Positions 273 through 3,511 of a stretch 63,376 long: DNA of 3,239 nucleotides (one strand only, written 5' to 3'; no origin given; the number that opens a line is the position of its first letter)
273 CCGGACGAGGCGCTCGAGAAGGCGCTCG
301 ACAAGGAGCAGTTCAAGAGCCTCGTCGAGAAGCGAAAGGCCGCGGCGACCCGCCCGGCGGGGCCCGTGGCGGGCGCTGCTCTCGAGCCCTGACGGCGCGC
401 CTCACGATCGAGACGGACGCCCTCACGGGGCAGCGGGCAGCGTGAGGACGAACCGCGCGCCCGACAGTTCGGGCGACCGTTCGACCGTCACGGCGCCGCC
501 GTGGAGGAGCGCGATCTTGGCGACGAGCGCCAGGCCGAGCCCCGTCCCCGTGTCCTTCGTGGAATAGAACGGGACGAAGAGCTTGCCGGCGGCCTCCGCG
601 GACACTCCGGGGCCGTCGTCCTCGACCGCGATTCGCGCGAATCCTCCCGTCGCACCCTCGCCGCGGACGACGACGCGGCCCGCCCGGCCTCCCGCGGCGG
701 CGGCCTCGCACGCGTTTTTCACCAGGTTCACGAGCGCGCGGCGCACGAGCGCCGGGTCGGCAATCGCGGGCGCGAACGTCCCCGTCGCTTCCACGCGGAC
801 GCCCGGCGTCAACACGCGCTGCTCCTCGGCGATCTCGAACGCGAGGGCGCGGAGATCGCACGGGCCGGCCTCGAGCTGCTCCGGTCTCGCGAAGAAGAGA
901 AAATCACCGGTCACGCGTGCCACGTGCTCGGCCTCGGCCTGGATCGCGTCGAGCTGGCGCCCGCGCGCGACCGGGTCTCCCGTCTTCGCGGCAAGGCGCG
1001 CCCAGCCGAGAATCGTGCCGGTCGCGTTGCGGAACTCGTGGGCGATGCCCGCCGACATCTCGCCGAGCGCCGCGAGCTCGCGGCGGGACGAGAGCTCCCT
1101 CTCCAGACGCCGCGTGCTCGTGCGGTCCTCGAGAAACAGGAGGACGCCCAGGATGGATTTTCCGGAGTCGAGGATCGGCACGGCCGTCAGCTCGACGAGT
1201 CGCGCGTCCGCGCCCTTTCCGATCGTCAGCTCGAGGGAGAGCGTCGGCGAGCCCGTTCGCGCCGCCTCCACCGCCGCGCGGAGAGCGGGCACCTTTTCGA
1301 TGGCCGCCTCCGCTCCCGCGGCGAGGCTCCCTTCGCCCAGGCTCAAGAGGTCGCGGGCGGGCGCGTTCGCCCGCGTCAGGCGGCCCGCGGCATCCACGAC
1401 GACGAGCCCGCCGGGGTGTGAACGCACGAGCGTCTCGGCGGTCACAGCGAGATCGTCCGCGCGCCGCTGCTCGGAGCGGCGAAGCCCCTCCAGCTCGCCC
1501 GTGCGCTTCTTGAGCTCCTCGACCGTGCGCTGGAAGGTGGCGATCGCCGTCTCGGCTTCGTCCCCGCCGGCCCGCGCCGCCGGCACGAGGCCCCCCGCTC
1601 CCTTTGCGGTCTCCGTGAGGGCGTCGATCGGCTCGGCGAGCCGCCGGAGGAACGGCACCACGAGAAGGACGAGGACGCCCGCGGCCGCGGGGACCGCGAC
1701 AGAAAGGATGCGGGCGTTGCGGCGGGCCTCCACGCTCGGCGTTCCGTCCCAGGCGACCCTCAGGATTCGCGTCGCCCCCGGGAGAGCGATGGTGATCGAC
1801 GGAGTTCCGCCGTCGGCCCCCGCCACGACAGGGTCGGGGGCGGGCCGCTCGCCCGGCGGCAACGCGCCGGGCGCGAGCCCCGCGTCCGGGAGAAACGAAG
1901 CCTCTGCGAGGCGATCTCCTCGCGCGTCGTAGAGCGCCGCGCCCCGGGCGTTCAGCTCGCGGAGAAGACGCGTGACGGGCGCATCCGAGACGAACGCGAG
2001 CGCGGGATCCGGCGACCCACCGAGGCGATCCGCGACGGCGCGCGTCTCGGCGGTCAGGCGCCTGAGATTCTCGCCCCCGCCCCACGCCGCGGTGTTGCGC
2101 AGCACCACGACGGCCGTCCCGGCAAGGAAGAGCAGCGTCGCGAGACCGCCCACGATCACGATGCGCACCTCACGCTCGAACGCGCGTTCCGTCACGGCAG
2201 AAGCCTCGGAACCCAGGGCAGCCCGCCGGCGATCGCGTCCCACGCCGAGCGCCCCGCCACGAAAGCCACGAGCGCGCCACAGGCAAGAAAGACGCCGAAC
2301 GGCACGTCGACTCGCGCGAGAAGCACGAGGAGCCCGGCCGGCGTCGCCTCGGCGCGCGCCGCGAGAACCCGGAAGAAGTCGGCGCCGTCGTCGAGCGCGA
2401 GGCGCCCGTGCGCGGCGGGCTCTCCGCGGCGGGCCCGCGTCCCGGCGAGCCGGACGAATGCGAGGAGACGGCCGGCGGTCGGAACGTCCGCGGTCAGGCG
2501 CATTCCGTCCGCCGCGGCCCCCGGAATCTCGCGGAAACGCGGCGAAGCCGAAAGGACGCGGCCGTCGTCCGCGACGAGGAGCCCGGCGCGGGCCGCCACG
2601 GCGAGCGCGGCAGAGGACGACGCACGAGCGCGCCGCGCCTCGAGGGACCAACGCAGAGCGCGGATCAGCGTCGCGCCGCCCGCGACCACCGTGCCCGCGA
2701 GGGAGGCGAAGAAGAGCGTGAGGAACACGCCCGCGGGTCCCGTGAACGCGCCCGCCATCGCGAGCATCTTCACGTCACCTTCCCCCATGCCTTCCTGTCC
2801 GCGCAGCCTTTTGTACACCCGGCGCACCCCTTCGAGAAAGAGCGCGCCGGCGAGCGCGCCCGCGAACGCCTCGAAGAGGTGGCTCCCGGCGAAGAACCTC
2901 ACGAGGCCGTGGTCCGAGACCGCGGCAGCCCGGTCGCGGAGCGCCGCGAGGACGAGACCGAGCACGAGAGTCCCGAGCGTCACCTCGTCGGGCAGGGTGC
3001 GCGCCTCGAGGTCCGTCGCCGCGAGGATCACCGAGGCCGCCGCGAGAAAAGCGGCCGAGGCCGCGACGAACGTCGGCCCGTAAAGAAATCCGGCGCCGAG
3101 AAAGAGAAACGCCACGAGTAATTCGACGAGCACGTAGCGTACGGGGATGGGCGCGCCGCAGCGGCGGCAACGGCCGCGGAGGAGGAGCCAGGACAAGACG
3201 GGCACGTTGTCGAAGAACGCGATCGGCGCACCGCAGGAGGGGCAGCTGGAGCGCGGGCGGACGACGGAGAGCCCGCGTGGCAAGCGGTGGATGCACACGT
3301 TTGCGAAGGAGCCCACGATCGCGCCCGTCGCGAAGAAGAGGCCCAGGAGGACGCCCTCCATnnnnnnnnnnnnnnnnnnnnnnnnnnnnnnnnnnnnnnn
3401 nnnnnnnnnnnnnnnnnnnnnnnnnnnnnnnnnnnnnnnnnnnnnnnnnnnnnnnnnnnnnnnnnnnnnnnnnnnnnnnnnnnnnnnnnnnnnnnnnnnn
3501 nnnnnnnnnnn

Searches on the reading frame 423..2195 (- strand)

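Call 68: search_protein_families(library=pfam, proteins=[window:423-2195:-], max_evalue=0.01)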
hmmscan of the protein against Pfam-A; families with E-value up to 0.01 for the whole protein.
window:423-2195:- (590 aa): 5 families
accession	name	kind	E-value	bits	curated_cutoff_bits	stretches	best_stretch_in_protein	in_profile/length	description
PF02518.31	HATPase_c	-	1.2e-20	74.4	26.4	1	480-589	2-110/111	Histidine kinase-, DNA gyrase B-, and HSP90-like ATPase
PF00512.31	HisKA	-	3.6e-07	30.6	26.9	1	377-440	2-65/66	His Kinase A (phospho-acceptor) domain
PF08448.16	PAS_4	-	4.5e-07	30.5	23.1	1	259-363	3-110/110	PAS fold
PF00989.32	PAS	-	7.1e-06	26.5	22.6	1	255-357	5-112/113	PAS fold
PF13581.12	HATPase_c_2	-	0.00026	21.4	27.4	1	486-562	34-109/127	Histidine kinase-like ATPase domain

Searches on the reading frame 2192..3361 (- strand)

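Call 68: search_protein_families(library=pfam, proteins=[window:2192-3361:-], max_evalue=0.01)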
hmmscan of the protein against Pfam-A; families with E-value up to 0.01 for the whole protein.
window:2192-3361:- (389 aa): 4 families
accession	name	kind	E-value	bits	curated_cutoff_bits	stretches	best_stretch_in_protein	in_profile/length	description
PF06750.18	A24_N_bact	-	1.9e-33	114.8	23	1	12-89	2-79/84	Bacterial Peptidase A24 N-terminal domain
PF01478.23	Peptidase_A24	-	4e-18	66.2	26.5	1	105-227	2-103/104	Type IV leader peptidase family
PF25207.1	DUF7837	-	0.0022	18.4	27.8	0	63-80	6-23/47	Domain of unknown function (DUF7837)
PF01258.23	zf-dskA_traR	-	0.0086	16.5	24.9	0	63-74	4-15/36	Prokaryotic dksA/traR C4-type zinc finger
